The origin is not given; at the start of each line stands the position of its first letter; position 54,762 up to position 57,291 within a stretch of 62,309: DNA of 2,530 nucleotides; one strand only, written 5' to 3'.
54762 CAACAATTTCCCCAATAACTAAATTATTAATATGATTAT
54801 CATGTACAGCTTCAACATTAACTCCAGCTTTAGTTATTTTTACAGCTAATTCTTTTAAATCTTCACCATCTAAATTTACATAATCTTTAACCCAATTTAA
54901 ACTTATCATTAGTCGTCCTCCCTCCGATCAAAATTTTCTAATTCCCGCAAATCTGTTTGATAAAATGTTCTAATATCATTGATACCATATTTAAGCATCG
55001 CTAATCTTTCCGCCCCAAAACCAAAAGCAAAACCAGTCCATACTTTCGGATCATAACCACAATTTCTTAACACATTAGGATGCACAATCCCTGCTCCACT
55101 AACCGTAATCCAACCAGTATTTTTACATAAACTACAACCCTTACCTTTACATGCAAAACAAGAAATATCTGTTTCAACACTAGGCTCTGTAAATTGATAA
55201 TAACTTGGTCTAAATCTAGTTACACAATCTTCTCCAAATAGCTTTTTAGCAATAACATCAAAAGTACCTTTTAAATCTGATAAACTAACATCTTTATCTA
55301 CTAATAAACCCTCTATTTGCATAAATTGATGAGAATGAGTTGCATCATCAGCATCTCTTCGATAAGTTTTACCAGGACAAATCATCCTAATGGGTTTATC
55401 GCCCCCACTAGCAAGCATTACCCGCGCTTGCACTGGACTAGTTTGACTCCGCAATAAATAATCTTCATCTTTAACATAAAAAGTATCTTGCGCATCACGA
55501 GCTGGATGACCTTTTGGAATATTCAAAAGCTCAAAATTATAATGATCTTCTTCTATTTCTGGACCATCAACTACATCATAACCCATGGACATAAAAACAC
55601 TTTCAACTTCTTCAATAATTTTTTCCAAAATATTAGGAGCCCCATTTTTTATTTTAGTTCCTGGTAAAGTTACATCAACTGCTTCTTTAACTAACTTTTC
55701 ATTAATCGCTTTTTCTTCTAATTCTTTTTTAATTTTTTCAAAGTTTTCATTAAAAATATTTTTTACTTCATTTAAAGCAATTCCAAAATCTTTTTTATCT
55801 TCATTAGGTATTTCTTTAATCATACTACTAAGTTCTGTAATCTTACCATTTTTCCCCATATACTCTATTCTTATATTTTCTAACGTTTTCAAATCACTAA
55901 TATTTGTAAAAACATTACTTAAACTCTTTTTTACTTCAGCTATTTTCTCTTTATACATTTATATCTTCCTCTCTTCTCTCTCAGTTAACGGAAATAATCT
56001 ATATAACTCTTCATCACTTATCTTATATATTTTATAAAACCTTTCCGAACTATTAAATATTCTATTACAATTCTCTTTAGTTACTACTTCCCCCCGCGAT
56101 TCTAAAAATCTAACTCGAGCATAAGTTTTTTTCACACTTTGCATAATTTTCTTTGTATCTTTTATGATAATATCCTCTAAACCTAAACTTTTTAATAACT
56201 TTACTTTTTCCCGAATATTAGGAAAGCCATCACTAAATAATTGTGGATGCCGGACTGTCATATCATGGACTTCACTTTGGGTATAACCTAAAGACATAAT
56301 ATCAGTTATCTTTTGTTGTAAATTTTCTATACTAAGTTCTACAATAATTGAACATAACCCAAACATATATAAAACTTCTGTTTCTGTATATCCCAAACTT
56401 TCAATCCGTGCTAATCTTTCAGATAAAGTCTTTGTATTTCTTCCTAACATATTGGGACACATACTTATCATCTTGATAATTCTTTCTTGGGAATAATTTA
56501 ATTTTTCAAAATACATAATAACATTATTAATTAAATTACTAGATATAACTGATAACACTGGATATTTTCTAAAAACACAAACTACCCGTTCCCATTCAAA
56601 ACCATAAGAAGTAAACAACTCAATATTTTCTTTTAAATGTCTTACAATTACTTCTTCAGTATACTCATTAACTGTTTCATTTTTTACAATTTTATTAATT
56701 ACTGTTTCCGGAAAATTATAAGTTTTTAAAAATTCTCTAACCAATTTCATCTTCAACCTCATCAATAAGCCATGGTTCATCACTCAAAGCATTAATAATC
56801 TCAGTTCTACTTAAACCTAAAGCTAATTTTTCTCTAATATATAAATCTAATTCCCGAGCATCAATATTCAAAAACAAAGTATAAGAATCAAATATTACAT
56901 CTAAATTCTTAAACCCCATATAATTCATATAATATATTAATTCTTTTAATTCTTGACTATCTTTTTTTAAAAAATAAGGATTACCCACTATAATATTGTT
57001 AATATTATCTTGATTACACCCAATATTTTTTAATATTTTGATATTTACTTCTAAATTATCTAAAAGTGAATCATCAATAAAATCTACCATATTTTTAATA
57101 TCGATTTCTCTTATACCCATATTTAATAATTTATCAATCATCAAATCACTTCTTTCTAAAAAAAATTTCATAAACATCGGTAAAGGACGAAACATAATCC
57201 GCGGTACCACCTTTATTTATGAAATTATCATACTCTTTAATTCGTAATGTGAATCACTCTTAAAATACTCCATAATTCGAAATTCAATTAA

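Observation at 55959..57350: Phe T-box riboswitch controls two mTERF-like repeat proteins inserted ahead of pheST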

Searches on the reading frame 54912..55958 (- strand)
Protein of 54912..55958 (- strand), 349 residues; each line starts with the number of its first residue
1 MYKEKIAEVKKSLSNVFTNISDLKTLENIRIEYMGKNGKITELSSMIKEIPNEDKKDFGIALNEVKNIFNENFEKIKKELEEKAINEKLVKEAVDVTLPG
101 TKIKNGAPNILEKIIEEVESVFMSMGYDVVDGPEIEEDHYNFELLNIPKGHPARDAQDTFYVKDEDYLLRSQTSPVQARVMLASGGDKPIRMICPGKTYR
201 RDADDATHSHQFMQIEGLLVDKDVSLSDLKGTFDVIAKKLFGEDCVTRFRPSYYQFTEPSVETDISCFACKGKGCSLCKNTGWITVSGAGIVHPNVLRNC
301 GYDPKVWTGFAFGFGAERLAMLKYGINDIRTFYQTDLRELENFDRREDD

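Call 23: find_related_loci(query=window:54912-55958:-, collection=genome_contigs, flank=8000)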
Query window:54912-55958:- (349 aa) in genome_contigs; peptide patterns used: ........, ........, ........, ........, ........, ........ (x = any residue, [..] = any of these).
600 stretches matched a pattern (row limit reached: there are more); 563 encode a relative of the query (tblastn E <= 1e-3); the best 80 are kept; 80 distinct loci.
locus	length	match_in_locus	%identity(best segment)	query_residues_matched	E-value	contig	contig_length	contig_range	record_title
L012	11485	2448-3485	83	1-347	0e+0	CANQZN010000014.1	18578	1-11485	MAG: uncultured Bacilli bacterium isolate Lapin-017__bin4 genome assembly, contig: Lapin-017__NODE_1672_length_18578_cov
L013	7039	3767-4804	76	1-346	0e+0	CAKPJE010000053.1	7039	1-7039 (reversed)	MAG: uncultured Bacilli bacterium isolate REFINED_METABAT215_TOP10_CONTIGS_1500_ASSEMBLY_K77_MERGED__Hadza_MoBio_hadza-I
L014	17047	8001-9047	75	1-349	0e+0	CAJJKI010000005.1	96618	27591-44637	MAG TPA_asm: uncultured Clostridiales bacterium isolate ERR1600683-bin.50 genome assembly, contig: NODE_221_length_96618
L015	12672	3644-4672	76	5-347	0e+0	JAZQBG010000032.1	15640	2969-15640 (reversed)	MAG: Bacilli bacterium isolate T1900044641_TS20190107.MAGScoT_cleanbin_000040 SGB_1258_k141_1365400, whole genome shotgu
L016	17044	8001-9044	76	3-347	0e+0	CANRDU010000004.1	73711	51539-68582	MAG: uncultured Bacilli bacterium isolate Lapin-026__bin120 genome assembly, contig: Lapin-026__NODE_343_length_73711_co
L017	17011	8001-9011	78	11-347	0e+0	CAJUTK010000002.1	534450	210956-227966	MAG TPA_asm: uncultured Bacilli bacterium isolate MGBC165900 genome assembly, contig: MGBC165900.2, whole genome shotgun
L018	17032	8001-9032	74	3-346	0e+0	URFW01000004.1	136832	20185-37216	uncultured Tenericutes bacterium isolate UMGS957 genome assembly, contig: NODE_81_length_136832_cov_7.164206, whole geno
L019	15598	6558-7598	76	1-347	0e+0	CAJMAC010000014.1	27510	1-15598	MAG TPA_asm: uncultured Clostridiales bacterium isolate ERR321465-bin.27 genome assembly, contig: NODE_658_length_27510_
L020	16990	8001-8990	78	20-349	0e+0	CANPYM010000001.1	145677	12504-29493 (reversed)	MAG: uncultured Bacilli bacterium isolate Lapin-002__bin68 genome assembly, contig: Lapin-002__NODE_96_length_145677_cov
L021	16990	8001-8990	78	20-349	0e+0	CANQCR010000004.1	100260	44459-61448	MAG: uncultured Bacilli bacterium isolate Lapin-004__bin25 genome assembly, contig: Lapin-004__NODE_179_length_100260_co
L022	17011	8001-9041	74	1-347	3e-180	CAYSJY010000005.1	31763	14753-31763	MAG TPA_asm: uncultured Muribaculaceae bacterium isolate SRP141132_co3_347 genome assembly, contig: NODE_895_length_3176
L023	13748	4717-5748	74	4-347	9e-180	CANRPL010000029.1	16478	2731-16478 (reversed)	MAG: uncultured Bacilli bacterium isolate Lapin-018__bin53 genome assembly, contig: Lapin-018__NODE_3111_length_16478_co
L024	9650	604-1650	73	1-349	7e-180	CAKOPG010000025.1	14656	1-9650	MAG: uncultured Bacilli bacterium isolate REFINED_METABAT215_TOP10_CONTIGS_1500_ASSEMBLY_K77_MERGED__Hadza_MoBio_hadza-E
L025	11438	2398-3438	73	1-346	3e-179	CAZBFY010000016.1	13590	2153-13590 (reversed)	MAG TPA_asm: uncultured Mycoplasma sp. isolate SRP313737_co1_58 genome assembly, contig: NODE_6916_length_13590_cov_5.29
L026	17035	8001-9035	76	3-347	7e-179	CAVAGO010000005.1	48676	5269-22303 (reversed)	bacterium isolate H07602-L1_cleanbin_000025 genome assembly, contig: Spades_H07602-L1_contig_338, whole genome shotgun s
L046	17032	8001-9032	74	4-347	7e-175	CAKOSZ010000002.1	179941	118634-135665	MAG: uncultured Bacilli bacterium isolate REFINED_METABAT215_TOP10_CONTIGS_1500_ASSEMBLY_K77_MERGED__Hadza_MoBio_hadza-I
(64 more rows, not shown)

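Call 52: search_protein_families(library=pfam, proteins=[L046:6610-7029:+, L046:7258-8016:+], max_evalue=0.1)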
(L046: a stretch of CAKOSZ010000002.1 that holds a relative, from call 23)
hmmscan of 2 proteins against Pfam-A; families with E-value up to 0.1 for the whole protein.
L046:6610-7029:+ (140 aa): 2 families
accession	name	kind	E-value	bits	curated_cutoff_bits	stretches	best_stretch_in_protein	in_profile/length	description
PF02536.19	mTERF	-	1.8e-05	24.3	23.1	1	10-110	37-217/314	mTERF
PF08535.16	KorB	-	0.027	14.9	22.3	0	24-49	24-49/89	KorB domain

L046:7258-8016:+ (253 aa): 18 families
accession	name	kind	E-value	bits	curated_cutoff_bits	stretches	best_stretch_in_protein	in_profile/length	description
PF00561.26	Abhydrolase_1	-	1e-16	61.8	25.8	1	18-122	2-103/245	alpha/beta hydrolase fold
PF12146.15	Hydrolase_4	-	1.1e-16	61.3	27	2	149-218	166-235/239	Serine aminopeptidase, S33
PF12697.13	Abhydrolase_6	-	1.1e-09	39.8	26.3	1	19-219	1-208/217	Alpha/beta hydrolase family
PF12695.13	Abhydrolase_5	-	6.8e-07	29.7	27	1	77-141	46-112/164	Alpha/beta hydrolase family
PF00326.27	Peptidase_S9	-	1.5e-06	28.3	22.6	1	85-232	63-203/213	Prolyl oligopeptidase family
PF05728.18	UPF0227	-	3.3e-05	24.3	21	1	61-201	33-161/187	Uncharacterised protein family (UPF0227)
PF05057.20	DUF676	-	0.0001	22.3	20.3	1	16-110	5-102/217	Putative serine esterase (DUF676)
PF08840.17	BAAT_C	-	0.00013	22.5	20.9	1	86-189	22-128/210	BAAT / Acyl-CoA thioester hydrolase C terminal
PF07819.20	PGAP1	-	0.00019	21.7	24.3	1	77-113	79-122/233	PGAP1-like alpha/beta domain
PF01764.32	Lipase_3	-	0.00042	20.7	22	1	66-122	42-97/140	Lipase (class 3)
PF06028.17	DUF915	-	0.0019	18.1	22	1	72-133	88-156/255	Alpha/beta hydrolase of unknown function (DUF915)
PF05990.18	DUF900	-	0.0039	17.1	20.5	1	10-100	13-108/232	Alpha/beta hydrolase of unknown function (DUF900)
PF00975.26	Thioesterase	-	0.034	14.8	26.4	1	41-108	23-88/226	Thioesterase domain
PF12207.13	DUF3600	-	0.036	14.4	26.5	1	101-144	73-117/160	Domain of unknown function (DUF3600)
PF10230.15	LIDHydrolase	-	0.036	14.2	27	0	74-117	69-117/262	Lipid-droplet associated hydrolase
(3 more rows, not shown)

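Call 66: search_protein_families(library=ncbifam, proteins=[L046:5202-6650:+], max_evalue=0.01)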
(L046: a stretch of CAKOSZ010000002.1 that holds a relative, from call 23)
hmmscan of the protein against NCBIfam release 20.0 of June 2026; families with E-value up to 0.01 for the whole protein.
L046:5202-6650:+ (483 aa): 8 families
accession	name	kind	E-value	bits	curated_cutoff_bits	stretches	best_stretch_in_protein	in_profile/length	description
TIGR00229.1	sensory_box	domain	1.3e-08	35.1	22.9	0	194-228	38-71/126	PAS domain S-box protein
NF043076.1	PHA_gran_PhaM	subfamily_domain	2.7e-07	30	38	0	73-86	6-19/52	PhaM family polyhydroxyalkanoate granule multifunctional regulatory protein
NF038403.1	perm_prefix_1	domain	1e-06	28.4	30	0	252-269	21-38/59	permease prefix domain 1-containing protein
TIGR00885.1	fucP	equivalog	4.6e-05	22.8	280.4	0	379-403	335-359/410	L-fucose:H+ symporter permease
TIGR01873.1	cas_CT1978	equivalog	7.5e-05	22.8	33.15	0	77-119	35-77/87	type I-E CRISPR-associated endoribonuclease Cas2e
NF003276.0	PRK04266.1-2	equivalog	0.00036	20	113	0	109-132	95-118/222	fibrillarin-like rRNA/tRNA 2'-O-methyltransferase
NF047399.1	BrnA_antitoxin_add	equivalog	0.0008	19.5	60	0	88-101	53-66/70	type II toxin-antitoxin system BrnA family antitoxin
NF011554.0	PRK14981.1-6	equivalog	0.0079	16.5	147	0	71-104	44-77/107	DNA-directed RNA polymerase subunit F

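Call 67: search_protein_families(library=padloc, proteins=[L046:5202-6650:+], max_evalue=0.01)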
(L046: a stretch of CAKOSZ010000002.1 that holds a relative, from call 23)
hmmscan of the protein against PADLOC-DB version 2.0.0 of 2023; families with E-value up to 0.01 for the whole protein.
L046:5202-6650:+ (483 aa): 3 families
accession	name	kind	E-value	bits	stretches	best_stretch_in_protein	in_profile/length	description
PDLC02333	AbiTi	-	1.8e-11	42.3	0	270-322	44-96/114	AbiTi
PDLC00934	Cas2e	-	2e-05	22.8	0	77-119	35-77/87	"CRISPR-associated endoribonuclease Cas2, subtype I-E/ECOLI"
PDLC00474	JetB1|JetB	-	0.0042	14.9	0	266-304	118-159/207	DUF4194 domain; MukE-like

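Call 68: search_protein_families(library=phrogs, proteins=[L046:5202-6650:+], max_evalue=0.01)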
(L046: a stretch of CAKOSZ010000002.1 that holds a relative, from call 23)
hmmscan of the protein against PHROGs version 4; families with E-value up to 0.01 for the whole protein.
L046:5202-6650:+ (483 aa): 25 families
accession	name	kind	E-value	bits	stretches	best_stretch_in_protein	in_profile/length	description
phrog_38550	-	unknown function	2.7e-16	60.1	0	256-281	32-54/54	-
phrog_37583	-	unknown function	1.8e-12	48.6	0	286-345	72-129/140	-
phrog_14781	-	unknown function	2.2e-11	44.7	0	106-123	7-24/41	-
phrog_11108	-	unknown function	1.5e-09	39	0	217-245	50-78/180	-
phrog_13642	-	unknown function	7.2e-09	35.9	0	183-225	189-230/459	-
phrog_9701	-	unknown function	6.9e-08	33.4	0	221-239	30-48/62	-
phrog_11586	-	unknown function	8.6e-08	33.7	0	143-206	28-88/100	-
phrog_29545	-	unknown function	1.2e-07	32.9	0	87-101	44-58/66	-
phrog_5860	-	unknown function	1.8e-07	31.8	0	317-331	45-59/69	-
phrog_649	-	unknown function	2.7e-07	32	0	251-276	5-30/63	-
phrog_9106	-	unknown function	2.9e-07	31.8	0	97-123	8-34/77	-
phrog_3629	-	tail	3.3e-07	30.7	0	182-242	2-61/313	tail tube protein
phrog_5268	-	unknown function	1.2e-06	29.2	0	250-271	137-158/278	-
phrog_22967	-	unknown function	1.7e-06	29.3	0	143-169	12-37/64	-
phrog_16732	-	unknown function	1.7e-06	29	0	318-345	36-63/104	-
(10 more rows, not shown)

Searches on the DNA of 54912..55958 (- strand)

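Call 32: search_rna_families(source=L046, start=6900, end=7400, threshold=evalue, max_evalue=1, show_alignments=1)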
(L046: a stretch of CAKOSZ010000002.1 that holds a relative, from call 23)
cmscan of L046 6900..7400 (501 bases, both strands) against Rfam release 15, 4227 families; matches with E-value up to 1: 4.
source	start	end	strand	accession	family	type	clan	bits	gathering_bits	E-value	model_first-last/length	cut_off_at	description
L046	7103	7269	+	RF00230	T-box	Cis-reg; leader;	-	56.4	93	1e-11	1-219/219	no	T-box leader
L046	7209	7319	+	RF04180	BTnc231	Gene; sRNA;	-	17.9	80.4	0.31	1-154/154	no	Bacteroides sRNA BTnc231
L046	7235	7282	-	RF00455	mir-15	Gene; miRNA;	CL00085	17.5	57.3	0.18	21-68/88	no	mir-15 microRNA precursor family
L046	7160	7216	-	RF00691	mir-146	Gene; miRNA;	-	16.4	50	0.87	1-90/90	no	mir-146 microRNA precursor family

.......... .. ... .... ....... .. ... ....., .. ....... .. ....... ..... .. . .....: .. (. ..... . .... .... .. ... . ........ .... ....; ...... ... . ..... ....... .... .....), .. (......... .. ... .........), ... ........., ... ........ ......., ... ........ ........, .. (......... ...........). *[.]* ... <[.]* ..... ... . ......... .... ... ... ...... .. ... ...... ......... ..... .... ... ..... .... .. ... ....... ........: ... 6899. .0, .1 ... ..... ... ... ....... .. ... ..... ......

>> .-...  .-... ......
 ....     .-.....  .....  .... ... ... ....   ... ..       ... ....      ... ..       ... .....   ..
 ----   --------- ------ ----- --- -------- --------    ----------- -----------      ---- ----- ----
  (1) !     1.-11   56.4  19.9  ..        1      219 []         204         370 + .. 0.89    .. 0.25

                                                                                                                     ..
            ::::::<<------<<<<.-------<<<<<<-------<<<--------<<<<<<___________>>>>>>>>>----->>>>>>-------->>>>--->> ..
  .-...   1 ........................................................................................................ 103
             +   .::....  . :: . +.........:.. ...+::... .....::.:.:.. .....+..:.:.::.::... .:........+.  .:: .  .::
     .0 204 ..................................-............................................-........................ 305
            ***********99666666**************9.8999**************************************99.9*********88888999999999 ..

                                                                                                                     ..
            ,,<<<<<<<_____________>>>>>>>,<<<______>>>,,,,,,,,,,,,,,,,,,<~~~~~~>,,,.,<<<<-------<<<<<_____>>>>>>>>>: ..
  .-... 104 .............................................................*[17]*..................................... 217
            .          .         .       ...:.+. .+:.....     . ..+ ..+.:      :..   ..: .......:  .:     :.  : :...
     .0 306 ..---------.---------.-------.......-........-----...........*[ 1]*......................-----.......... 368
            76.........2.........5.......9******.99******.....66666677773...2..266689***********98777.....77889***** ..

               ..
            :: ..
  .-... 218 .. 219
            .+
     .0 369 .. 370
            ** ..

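Call 33: search_rna_families(source=L019, start=5100, end=5600, threshold=evalue, max_evalue=1, show_alignments=1)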
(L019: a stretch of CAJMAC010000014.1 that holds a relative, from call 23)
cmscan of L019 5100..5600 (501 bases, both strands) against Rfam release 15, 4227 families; matches with E-value up to 1: 1.
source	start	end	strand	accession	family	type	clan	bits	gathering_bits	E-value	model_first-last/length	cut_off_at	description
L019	5262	5439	+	RF00230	T-box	Cis-reg; leader;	-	88.3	93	6.1e-20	1-219/219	no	T-box leader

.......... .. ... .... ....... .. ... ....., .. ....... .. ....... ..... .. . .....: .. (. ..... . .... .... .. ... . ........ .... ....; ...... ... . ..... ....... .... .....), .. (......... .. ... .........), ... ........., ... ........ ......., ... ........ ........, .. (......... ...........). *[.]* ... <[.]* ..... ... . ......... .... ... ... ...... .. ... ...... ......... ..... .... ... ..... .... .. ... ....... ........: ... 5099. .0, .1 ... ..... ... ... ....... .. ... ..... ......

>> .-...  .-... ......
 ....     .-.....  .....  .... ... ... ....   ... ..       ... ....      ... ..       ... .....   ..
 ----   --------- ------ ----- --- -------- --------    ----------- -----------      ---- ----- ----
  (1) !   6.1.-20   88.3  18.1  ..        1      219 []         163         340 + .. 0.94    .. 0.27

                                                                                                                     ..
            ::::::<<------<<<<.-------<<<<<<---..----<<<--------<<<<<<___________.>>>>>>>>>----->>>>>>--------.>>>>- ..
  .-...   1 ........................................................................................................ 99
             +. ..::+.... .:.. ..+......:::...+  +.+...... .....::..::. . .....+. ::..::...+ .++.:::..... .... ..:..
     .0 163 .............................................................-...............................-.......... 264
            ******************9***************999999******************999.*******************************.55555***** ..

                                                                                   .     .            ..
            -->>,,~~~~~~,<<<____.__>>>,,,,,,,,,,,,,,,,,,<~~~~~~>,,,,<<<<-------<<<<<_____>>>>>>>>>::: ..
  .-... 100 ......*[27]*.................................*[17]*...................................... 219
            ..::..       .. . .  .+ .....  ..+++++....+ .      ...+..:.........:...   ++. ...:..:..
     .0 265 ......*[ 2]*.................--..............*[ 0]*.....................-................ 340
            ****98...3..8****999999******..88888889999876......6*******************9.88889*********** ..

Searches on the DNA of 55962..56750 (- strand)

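Call 11: search_rna_families(sources=[L001, L002, L003], threshold=evalue, max_evalue=0.01)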
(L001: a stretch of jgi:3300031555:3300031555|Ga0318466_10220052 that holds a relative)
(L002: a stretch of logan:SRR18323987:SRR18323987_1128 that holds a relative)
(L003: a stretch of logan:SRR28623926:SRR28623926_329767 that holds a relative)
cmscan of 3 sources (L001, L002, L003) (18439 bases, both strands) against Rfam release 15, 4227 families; matches with E-value up to 0.01: 0.
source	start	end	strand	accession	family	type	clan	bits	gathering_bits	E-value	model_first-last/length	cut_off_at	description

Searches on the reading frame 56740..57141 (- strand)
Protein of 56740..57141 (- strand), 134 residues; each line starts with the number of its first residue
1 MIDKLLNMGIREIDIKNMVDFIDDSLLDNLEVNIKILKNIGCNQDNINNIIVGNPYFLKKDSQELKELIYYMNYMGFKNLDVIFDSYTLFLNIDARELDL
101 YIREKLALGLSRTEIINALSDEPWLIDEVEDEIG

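Call 5: search_protein_families(library=pfam, proteins=[window:56740-57141:-], max_evalue=10)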
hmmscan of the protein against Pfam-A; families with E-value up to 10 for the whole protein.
seq(134 aa): 1 family
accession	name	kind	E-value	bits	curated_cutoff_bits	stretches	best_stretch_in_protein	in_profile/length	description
PF02536.19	mTERF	-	1.2e-07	31.5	23.1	1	28-117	143-235/314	mTERF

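Call 63: find_homologous_proteins(query=window:56740-57141:-, max_evalue=0.01)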
Query seq(134 aa) (134 aa): 1 proteins with E <= 0.01 among 29 candidates.
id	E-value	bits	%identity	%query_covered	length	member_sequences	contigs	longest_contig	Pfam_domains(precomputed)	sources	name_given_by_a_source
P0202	7.0e-78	277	100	100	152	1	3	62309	PF02536.20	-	-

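Call 66: search_protein_families(library=ncbifam, proteins=[P0202], max_evalue=0.01)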
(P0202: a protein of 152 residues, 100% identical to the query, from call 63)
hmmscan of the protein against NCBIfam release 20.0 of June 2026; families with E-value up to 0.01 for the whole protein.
P0202 (152 aa): 1 family
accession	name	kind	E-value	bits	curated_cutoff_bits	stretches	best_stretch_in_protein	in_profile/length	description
NF040866.1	AraD_Arch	equivalog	0.00021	20.4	650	1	17-104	85-173/372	arabinonate dehydratase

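Call 67: search_protein_families(library=padloc, proteins=[P0202], max_evalue=0.01)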
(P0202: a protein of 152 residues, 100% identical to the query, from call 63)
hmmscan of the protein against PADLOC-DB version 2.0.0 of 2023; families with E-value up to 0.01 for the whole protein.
P0202 (152 aa): 0 families

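Call 68: search_protein_families(library=phrogs, proteins=[P0202], max_evalue=0.01)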
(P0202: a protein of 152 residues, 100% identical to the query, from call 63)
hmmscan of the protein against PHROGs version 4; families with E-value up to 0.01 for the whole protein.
P0202 (152 aa): 0 families

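Call 69: predict_structure(protein=window:56740-57141:-)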
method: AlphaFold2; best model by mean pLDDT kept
length: 134 residues; sequences in the alignment: 1
mean_pLDDT: 59.4   pTM: 0.48
mean pLDDT of the five models: 59.4, 43.9, 43.7, 43.6, 43.1
residues with pLDDT >= 90: 0; 70-90: 33; 50-70: 70; < 50: 31
segments of 3 or more residues with pLDDT < 50: 72-97
pLDDT, mean of each block of 10 residues (from residue 1): 80 70 71 73 67 57 57 47 41 46 58 56 52 52
secondary structure, 60 per line:
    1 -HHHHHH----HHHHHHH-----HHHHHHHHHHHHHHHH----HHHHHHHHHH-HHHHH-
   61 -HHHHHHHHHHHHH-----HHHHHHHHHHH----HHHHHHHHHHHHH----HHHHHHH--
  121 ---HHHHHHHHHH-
elements in order: H2-7 H12-18 H24-39 H44-53 H55-59 H62-74 H80-90 H95-107 H112-118 H124-133
